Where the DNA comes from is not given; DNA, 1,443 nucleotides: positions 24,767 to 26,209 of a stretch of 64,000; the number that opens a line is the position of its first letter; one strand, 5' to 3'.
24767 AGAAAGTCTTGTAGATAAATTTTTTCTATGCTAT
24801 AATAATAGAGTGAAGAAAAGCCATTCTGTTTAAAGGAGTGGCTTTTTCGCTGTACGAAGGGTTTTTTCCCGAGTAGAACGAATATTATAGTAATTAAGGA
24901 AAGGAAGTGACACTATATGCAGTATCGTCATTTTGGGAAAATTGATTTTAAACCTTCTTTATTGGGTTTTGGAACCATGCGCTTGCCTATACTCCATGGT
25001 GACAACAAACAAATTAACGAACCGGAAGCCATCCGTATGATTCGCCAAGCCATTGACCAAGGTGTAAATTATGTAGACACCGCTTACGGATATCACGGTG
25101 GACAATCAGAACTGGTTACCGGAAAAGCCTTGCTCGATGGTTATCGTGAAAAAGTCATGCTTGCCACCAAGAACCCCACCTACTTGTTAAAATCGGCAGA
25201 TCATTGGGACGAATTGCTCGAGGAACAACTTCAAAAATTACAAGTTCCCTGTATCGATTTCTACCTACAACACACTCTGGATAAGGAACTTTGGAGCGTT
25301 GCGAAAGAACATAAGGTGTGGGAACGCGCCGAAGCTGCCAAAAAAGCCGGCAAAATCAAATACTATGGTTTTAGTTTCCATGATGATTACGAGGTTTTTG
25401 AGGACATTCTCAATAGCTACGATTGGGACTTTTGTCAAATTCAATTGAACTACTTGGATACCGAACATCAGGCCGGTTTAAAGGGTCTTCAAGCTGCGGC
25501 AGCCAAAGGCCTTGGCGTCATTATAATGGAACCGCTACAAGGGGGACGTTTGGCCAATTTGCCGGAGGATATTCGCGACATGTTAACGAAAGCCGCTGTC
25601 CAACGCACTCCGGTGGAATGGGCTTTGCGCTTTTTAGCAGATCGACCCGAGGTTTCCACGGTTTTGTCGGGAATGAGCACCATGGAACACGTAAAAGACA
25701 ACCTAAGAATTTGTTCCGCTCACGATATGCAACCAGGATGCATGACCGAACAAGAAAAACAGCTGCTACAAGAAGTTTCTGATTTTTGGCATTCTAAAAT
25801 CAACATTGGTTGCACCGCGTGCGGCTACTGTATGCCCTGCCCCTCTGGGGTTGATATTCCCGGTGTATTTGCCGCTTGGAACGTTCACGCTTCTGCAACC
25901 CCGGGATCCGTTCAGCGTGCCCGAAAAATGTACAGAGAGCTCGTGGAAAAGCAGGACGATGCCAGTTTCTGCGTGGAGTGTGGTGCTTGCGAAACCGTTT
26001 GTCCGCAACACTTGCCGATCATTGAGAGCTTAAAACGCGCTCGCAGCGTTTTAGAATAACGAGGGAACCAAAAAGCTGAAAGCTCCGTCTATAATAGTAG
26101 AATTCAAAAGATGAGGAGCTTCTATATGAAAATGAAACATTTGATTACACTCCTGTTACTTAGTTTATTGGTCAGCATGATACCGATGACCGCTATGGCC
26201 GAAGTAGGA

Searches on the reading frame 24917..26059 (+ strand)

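Call 30: search_protein_families(library=ncbifam, proteins=[window:24917-26059:+], max_evalue=0.00001)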
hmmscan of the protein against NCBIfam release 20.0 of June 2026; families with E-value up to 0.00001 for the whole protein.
window:24917-26059:+ (380 aa): 3 families
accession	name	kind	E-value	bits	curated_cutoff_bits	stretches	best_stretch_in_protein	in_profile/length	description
NF049922.1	MethglyxlRedYdjG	equivalog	1.3e-15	57.3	550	1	1-86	1-86/326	NADH-dependent methylglyoxal reductase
NF007695.0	PRK10376.1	subfamily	3.8e-08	32.8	280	0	15-89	19-92/290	oxidoreductase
TIGR01293.1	Kv_beta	subfamily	4.2e-07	29.3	365.4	1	1-123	1-126/319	voltage-dependent potassium channel subunit beta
